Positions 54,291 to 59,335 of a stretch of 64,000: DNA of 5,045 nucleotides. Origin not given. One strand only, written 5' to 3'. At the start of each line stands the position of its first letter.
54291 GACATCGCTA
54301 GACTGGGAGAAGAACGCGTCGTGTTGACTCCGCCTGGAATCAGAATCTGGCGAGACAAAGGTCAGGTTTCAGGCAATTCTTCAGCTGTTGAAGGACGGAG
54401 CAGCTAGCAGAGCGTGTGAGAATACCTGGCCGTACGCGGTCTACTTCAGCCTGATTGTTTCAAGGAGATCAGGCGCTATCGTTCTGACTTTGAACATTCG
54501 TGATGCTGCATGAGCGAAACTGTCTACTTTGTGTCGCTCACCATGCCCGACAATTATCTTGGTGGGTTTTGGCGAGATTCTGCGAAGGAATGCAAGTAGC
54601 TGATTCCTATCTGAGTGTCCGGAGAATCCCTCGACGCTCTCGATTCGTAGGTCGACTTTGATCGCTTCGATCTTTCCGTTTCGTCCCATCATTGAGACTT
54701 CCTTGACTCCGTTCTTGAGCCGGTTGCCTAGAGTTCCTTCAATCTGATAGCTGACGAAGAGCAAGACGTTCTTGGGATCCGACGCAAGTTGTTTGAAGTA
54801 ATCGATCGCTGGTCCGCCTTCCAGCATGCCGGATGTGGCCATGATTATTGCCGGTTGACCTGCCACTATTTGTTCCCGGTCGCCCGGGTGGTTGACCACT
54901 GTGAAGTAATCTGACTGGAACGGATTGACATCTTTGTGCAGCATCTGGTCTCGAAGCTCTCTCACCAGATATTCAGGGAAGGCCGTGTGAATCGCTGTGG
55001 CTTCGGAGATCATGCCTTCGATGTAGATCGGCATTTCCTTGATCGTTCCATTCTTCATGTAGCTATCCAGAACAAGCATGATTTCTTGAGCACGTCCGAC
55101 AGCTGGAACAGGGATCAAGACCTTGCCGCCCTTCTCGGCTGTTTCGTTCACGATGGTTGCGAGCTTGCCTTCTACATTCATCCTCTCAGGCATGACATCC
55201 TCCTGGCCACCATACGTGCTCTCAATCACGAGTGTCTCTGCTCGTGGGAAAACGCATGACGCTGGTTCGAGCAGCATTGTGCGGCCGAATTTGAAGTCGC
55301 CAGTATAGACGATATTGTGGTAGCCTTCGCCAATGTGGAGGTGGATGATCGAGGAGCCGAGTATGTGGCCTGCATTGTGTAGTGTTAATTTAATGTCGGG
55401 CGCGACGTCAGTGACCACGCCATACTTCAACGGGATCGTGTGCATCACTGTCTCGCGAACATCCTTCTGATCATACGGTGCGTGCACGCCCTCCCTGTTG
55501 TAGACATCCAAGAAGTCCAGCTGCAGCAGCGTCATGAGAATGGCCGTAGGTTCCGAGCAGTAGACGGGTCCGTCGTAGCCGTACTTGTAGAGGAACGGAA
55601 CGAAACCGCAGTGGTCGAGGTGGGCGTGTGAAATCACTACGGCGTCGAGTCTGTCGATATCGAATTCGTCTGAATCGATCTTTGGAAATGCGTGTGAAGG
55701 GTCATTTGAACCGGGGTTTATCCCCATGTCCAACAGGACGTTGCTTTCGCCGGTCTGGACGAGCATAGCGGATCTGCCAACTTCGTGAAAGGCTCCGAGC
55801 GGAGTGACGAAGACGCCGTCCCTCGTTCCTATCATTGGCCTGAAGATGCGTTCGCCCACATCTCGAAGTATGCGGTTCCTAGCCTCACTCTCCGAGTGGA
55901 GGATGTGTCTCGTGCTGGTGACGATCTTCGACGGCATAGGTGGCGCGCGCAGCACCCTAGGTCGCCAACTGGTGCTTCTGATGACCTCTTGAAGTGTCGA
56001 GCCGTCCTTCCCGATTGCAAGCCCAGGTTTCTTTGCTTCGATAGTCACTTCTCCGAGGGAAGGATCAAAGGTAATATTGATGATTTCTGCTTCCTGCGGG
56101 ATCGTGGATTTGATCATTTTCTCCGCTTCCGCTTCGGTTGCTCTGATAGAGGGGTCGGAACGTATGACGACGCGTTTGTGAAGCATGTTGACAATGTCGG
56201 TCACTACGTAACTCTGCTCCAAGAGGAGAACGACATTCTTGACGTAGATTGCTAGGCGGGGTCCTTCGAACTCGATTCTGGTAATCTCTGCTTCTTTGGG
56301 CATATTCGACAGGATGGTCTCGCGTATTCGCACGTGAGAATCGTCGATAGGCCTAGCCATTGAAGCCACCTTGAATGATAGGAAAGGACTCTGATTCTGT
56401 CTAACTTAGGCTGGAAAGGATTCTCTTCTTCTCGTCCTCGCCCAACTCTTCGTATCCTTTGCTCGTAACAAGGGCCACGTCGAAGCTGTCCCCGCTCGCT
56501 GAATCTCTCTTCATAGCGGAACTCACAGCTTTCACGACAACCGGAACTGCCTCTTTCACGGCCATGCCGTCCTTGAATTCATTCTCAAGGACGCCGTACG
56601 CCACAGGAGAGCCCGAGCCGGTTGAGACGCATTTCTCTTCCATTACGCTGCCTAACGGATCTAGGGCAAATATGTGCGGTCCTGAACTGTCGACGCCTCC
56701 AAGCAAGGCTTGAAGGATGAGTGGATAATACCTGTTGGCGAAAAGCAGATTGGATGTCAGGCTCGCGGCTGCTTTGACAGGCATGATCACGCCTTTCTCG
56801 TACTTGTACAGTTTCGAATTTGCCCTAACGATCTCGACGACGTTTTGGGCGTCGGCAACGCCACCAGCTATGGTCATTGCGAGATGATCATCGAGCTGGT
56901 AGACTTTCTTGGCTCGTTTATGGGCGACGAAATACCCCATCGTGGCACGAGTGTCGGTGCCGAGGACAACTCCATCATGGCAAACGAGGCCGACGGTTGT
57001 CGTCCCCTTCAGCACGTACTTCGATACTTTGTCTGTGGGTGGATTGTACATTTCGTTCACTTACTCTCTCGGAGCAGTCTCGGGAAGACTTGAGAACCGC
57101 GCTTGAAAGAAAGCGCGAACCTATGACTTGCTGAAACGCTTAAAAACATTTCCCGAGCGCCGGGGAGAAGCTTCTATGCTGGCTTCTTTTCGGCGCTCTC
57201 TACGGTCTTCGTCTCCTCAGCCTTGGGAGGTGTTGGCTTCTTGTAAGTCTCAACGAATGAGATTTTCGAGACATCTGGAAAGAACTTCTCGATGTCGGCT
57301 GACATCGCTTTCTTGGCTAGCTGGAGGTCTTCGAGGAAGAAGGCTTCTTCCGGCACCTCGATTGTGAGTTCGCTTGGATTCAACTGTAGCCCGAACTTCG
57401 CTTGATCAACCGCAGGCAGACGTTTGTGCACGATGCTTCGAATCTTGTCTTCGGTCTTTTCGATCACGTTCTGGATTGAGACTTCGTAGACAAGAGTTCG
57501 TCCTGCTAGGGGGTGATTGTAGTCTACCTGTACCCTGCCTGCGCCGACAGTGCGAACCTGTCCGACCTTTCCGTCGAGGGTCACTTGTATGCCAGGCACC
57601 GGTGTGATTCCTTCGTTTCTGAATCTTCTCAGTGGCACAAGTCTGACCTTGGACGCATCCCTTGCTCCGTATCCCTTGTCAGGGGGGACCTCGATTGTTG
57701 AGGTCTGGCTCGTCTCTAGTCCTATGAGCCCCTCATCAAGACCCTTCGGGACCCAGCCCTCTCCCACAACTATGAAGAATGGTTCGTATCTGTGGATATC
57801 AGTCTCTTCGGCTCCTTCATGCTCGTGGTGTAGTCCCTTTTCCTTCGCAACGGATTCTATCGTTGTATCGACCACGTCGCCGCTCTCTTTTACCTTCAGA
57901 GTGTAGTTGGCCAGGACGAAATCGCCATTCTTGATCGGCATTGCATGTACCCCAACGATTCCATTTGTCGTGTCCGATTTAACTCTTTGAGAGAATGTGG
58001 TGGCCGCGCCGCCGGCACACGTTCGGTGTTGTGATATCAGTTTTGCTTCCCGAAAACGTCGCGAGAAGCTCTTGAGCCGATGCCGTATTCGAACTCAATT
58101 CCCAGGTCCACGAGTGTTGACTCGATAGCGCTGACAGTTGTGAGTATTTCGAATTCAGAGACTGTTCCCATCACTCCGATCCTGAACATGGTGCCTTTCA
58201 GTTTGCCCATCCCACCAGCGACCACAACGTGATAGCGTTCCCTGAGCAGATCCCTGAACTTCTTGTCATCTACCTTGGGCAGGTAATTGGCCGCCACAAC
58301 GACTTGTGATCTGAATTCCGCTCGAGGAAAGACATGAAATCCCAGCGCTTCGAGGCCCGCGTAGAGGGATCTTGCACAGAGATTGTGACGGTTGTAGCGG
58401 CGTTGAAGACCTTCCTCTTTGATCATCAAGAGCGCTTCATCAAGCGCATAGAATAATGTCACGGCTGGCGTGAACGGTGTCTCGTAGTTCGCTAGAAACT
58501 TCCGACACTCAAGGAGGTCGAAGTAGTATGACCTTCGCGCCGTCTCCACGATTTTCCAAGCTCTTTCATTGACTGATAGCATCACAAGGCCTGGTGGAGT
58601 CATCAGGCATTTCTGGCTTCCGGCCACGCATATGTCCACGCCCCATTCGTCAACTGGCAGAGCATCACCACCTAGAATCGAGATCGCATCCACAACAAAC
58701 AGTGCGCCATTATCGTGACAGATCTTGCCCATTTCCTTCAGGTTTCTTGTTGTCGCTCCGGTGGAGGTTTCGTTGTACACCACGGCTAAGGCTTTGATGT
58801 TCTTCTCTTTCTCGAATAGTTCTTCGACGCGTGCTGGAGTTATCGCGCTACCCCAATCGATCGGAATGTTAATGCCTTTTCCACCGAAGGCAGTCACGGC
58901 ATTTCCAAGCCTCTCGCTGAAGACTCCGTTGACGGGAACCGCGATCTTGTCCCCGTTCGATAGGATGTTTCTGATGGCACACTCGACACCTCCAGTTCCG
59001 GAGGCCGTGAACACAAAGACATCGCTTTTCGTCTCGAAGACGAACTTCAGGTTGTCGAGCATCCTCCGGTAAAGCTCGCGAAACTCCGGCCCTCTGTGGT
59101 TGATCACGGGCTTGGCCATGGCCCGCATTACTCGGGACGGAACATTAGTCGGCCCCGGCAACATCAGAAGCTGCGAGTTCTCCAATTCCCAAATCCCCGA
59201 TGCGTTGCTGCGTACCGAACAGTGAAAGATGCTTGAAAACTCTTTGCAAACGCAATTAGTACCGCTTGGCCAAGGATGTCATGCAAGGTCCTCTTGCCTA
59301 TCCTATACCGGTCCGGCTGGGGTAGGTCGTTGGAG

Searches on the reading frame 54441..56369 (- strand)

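Call 64: search_protein_families(library=ncbifam, max_evalue=0.00001, proteins=[window:54441-56369:-])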
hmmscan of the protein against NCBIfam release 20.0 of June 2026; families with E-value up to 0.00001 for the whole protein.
window:54441-56369:- (642 aa): 5 families
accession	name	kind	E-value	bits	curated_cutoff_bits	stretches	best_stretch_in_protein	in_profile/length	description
TIGR03675.1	arCOG00543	equivalog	8.1e-269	893.2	580.2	1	14-641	3-630/631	beta-CASP ribonuclease aCPSF1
NF045584.1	cas14_MBL_CASP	equivalog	1.6e-84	284.4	800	1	191-635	6-434/612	type VII CRISPR-associated protein Cas14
TIGR04122.1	Xnuc_lig_assoc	equivalog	5.4e-14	51.7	325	1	313-463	66-205/326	ligase-associated DNA damage response exonuclease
TIGR00649.1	MG423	subfamily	1.8e-12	46.4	400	1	188-365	3-165/546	RNase J family beta-CASP ribonuclease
NF047419.1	RNase_J1_RnjA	exception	3.8e-07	29.2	820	1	187-366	3-165/549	ribonuclease J1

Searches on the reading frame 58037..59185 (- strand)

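Call 64: search_protein_families(library=ncbifam, max_evalue=0.00001, proteins=[window:58037-59185:-])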
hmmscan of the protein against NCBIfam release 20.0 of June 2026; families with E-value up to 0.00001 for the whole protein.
window:58037-59185:- (382 aa): 11 families
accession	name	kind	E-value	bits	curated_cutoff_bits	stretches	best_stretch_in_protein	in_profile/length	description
NF045640.1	AspGlyoxATaseBhcA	equivalog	3.6e-79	266.5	650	1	1-380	1-386/395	L-aspartate--glyoxylate aminotransferase BhcA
NF046070.1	PyrdoxPyrvTramin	equivalog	1.3e-60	205.2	600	1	4-359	5-365/369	pyridoxamine--pyruvate transaminase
TIGR03301.1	PhnW-AepZ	equivalog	2e-60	205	360.8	1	6-357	1-354/355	2-aminoethylphosphonate aminotransferase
NF010006.0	PRK13479.1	equivalog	4.4e-44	151.1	296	1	2-363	3-366/369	2-aminoethylphosphonate--pyruvate transaminase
TIGR02326.1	transamin_PhnW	equivalog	2.4e-42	145.4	400.8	1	3-358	2-360/363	2-aminoethylphosphonate--pyruvate transaminase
TIGR01977.1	am_tr_V_EF2568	hypoth_equivalog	2.8e-11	43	377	1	46-326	53-335/376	cysteine desulfurase family protein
TIGR01366.1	serC_3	equivalog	3.3e-09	36.4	401.65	1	127-349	126-349/361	phosphoserine transaminase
NF040779.1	Sec_lyase_SclA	exception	5.5e-08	32.1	525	1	57-326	64-335/378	selenocysteine lyase SclA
NF003764.0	PRK05355.1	equivalog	2.3e-07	30.1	253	1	28-316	39-314/357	3-phosphoserine/phosphohydroxythreonine transaminase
TIGR03402.1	FeS_nifS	equivalog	3.3e-07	29.4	530.75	1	46-205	51-210/379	cysteine desulfurase NifS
TIGR01364.1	serC_1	equivalog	2.8e-06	26.5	443.6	1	28-310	36-310/358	phosphoserine transaminase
